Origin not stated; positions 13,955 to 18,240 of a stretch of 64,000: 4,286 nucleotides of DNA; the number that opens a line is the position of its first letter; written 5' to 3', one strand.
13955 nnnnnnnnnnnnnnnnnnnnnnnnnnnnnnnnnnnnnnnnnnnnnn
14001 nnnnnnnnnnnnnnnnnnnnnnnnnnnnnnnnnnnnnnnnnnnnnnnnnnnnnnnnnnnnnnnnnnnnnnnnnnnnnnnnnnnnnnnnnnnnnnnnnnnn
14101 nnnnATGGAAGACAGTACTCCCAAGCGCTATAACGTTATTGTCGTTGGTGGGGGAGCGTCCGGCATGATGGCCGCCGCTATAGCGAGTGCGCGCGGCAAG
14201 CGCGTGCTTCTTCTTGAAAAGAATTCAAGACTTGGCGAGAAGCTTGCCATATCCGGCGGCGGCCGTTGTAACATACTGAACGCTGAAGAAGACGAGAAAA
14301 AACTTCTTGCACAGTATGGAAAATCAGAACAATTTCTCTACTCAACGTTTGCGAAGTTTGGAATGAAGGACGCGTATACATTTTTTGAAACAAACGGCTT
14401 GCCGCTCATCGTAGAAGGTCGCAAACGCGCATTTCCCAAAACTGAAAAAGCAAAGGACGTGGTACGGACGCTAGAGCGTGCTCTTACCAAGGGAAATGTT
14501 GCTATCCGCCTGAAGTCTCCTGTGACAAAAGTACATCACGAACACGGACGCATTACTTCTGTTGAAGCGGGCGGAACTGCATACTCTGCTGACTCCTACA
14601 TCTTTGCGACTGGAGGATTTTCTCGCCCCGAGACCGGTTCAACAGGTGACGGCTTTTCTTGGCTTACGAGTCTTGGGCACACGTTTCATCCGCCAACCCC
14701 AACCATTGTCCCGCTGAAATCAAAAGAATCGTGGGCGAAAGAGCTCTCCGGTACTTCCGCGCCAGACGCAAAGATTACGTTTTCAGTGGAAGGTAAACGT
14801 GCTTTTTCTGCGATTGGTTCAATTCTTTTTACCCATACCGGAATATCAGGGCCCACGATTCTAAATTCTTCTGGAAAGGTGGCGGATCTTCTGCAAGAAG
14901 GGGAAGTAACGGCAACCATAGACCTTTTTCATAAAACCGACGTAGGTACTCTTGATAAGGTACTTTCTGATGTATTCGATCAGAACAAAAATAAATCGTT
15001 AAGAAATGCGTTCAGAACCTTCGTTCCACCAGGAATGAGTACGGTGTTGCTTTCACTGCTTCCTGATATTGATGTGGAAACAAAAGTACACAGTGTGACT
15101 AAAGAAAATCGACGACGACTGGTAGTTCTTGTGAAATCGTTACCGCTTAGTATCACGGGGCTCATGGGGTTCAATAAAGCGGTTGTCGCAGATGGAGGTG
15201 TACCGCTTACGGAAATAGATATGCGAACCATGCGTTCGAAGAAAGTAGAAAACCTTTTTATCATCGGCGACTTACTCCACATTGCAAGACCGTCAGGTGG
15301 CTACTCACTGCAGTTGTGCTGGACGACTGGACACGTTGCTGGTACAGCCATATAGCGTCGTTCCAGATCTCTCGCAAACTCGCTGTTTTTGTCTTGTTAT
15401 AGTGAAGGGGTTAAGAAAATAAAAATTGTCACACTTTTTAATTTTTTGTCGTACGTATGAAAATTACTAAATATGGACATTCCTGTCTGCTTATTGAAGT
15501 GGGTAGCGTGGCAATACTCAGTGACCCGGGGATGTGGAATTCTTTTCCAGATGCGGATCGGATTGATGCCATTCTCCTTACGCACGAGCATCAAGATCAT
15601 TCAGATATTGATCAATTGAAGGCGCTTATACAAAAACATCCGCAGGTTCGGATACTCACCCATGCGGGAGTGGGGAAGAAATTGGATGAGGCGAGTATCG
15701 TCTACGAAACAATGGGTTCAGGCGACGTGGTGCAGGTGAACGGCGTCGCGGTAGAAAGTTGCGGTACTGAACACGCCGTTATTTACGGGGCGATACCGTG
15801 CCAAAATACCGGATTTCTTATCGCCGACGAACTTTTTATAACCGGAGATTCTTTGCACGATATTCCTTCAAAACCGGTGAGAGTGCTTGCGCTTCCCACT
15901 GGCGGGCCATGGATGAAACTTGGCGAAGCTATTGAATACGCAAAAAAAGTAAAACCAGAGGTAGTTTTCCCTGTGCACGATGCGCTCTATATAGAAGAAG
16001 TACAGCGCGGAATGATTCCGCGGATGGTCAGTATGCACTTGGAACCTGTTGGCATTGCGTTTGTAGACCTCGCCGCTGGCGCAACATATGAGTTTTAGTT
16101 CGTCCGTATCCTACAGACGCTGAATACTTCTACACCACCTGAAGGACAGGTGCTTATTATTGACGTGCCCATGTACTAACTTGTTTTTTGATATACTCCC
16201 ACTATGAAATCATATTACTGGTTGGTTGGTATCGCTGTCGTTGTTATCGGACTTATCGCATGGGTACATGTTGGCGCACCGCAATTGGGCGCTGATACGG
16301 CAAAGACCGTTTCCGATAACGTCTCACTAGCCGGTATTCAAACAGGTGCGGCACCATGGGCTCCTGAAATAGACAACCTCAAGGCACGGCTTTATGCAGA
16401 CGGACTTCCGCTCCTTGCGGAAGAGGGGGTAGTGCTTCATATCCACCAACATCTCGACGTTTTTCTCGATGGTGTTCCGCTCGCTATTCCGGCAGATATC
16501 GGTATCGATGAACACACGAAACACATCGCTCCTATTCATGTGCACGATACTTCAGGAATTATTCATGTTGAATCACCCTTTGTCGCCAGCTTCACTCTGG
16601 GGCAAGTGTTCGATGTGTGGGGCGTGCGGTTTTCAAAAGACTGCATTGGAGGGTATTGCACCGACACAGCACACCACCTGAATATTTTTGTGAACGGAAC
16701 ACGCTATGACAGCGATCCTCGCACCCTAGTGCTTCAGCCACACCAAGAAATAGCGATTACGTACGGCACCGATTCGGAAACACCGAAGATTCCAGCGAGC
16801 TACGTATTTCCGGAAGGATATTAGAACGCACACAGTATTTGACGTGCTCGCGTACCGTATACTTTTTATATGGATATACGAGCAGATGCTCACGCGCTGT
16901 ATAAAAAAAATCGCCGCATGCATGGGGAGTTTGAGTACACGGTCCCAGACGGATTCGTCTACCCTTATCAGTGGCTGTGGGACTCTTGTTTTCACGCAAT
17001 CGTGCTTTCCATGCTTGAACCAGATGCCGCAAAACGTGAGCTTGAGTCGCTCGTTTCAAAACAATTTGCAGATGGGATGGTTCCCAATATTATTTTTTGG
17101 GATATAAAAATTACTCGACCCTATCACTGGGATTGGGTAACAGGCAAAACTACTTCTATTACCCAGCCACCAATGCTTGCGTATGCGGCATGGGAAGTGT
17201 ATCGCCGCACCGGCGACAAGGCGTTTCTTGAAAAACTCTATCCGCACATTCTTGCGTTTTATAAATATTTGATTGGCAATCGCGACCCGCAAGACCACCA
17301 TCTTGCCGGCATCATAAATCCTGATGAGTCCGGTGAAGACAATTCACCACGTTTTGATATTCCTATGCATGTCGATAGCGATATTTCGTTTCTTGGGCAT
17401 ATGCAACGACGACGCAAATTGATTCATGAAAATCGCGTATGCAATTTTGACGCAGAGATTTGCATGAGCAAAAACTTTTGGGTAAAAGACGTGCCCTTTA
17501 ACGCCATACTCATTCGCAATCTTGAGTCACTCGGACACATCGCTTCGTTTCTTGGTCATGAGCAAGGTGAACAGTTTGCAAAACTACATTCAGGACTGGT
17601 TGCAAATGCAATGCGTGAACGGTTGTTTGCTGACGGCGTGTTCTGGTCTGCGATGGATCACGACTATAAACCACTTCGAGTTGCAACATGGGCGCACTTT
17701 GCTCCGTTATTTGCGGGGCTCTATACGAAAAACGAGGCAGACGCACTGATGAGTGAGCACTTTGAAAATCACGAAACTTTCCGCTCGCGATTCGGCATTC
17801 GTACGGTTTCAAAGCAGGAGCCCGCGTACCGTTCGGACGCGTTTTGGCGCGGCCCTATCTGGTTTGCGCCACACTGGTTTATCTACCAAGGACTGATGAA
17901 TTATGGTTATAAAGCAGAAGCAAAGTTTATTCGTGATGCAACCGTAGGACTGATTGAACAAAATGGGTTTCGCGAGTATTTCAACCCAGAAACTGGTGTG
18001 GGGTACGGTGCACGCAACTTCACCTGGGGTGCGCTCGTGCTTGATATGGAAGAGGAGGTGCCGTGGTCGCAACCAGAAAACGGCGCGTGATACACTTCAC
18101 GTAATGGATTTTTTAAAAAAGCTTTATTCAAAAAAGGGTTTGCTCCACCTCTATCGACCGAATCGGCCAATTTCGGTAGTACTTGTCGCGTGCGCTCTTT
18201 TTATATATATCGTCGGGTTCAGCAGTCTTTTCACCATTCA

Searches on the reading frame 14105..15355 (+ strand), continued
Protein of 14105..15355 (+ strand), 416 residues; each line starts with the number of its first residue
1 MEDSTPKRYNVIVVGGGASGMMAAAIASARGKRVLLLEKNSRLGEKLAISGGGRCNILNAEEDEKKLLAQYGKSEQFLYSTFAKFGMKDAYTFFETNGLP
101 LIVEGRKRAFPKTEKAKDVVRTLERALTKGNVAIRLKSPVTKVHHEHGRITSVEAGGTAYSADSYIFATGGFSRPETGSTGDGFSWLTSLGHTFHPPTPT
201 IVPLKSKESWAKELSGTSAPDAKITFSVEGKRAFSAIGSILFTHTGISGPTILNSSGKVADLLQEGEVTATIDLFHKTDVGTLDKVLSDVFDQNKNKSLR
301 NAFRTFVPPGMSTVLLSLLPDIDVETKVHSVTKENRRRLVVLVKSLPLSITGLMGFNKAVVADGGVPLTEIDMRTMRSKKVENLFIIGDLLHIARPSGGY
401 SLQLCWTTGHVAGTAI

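Call 19: find_encoding_contigs(protein=P0122, flank=10000, max_places=3)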
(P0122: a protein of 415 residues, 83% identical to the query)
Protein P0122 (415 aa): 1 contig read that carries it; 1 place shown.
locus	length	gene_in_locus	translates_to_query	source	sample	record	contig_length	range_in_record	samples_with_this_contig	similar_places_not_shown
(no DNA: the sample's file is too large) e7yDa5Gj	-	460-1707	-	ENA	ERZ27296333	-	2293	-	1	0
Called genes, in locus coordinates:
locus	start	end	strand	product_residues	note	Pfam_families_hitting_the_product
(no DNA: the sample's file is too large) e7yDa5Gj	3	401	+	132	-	?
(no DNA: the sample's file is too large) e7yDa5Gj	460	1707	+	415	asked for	PF00070:Pyr_redox (faint), PF00890:FAD_binding_2, PF01134:GIDA (faint), PF03486:HI0933_like, PF07992:Pyr_redox_2, PF12831:FAD_oxidored, PF13450:NAD_binding_8 (weak), PF22780:HI0933_like_1st, +3 more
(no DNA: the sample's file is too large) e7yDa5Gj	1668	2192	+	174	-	PF13376:OmdA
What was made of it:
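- In the closest relative (P0122 contig) an OmdA-domain gene directly follows the flavoprotein gene (call 19).
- Tried and rejected: The closest orthologue (P0122, 83%) lies on a 2.3-kb contig with no DNA available (call 19).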

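Call 20: find_encoding_contigs(protein=P0123, flank=10000, max_places=3)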
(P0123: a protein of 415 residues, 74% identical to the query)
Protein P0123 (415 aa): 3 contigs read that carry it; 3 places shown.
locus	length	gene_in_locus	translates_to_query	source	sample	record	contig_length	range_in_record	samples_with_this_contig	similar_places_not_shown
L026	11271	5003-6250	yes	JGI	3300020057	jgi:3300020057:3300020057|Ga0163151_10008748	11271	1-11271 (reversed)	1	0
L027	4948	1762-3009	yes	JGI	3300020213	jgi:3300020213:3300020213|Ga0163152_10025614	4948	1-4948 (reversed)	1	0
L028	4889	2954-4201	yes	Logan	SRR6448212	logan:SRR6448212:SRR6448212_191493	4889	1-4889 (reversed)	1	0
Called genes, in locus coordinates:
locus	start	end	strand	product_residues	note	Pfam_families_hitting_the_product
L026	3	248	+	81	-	?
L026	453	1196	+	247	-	-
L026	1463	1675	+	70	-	PF12844:HTH_19, PF01381:HTH_3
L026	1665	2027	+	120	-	-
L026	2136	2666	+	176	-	PF00578:AhpC-TSA (weak), PF00085:Thioredoxin, PF13098:Thioredoxin_2 (weak)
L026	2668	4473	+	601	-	PF02683:DsbD_TM, PF01625:PMSR, PF01641:SelR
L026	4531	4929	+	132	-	PF03713:DUF305, PF13628:DUF4142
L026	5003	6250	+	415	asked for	PF00070:Pyr_redox (faint), PF00890:FAD_binding_2, PF01262:AlaDh_PNT_C (weak), PF03486:HI0933_like, PF12831:FAD_oxidored, PF13450:NAD_binding_8 (weak), PF13738:Pyr_redox_3 (weak), PF22780:HI0933_like_1st, +4 more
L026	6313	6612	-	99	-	-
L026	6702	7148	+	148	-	-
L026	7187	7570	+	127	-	PF01219:DAGK_prokar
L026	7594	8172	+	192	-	-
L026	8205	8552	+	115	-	PF09966:DUF2200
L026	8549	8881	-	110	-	PF13376:OmdA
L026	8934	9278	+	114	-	-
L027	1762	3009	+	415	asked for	PF00070:Pyr_redox (faint), PF00890:FAD_binding_2, PF01262:AlaDh_PNT_C (weak), PF03486:HI0933_like, PF12831:FAD_oxidored, PF13450:NAD_binding_8 (weak), PF13738:Pyr_redox_3 (weak), PF22780:HI0933_like_1st, +4 more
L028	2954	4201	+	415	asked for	PF00070:Pyr_redox (faint), PF00890:FAD_binding_2, PF01262:AlaDh_PNT_C (weak), PF03486:HI0933_like, PF12831:FAD_oxidored, PF13450:NAD_binding_8 (weak), PF13738:Pyr_redox_3 (weak), PF22780:HI0933_like_1st, +4 more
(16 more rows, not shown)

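Call 24: list_cluster_members(proteins=[P0121, P0001, P0122])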
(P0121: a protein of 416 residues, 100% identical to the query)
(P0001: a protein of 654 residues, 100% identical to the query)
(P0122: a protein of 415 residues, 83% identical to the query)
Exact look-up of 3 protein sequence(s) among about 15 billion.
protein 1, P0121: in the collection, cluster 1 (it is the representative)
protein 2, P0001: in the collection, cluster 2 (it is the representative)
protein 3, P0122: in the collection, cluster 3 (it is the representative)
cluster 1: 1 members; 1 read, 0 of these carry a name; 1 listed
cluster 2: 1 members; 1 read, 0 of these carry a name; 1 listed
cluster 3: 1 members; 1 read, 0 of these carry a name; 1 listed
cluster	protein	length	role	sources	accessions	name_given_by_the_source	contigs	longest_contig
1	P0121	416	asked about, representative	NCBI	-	-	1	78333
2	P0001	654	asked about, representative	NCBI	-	-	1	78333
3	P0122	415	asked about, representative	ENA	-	-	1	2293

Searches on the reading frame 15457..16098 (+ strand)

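Call 6: search_protein_families(library=pfam, proteins=[window:15457-16098:+], max_evalue=0.01)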
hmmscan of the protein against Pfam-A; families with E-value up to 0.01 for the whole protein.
window:15457-16098:+ (213 aa): 3 families
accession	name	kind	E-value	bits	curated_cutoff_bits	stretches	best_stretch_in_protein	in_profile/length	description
PF13483.12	Lactamase_B_3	-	1.2e-22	81.1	24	1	2-174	1-160/160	Beta-lactamase superfamily domain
PF12706.13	Lactamase_B_2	-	7.2e-11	42.5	27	1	32-174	27-199/200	Beta-lactamase superfamily domain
PF00753.33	Lactamase_B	-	3.2e-09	37.5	22.7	1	6-174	4-196/196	Metallo-beta-lactamase superfamily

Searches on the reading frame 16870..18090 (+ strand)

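Call 46: search_protein_families(library=pfam, proteins=[window:16870-18090:+], max_evalue=0.0001)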
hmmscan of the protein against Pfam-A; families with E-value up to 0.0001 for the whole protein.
window:16870-18090:+ (406 aa): 3 families
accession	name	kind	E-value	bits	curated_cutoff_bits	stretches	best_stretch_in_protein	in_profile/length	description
PF22422.2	MGH1-like_GH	-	7.5e-77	259.7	27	1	31-386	1-355/356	Mannosylglycerate hydrolase MGH1-like glycoside hydrolase domain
PF01204.24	Trehalase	-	6.4e-11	42.2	21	1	208-354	307-454/512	Trehalase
PF03200.22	Glyco_hydro_63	-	7.8e-09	35.3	22.4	1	294-393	369-489/492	Glycosyl hydrolase family 63 C-terminal domain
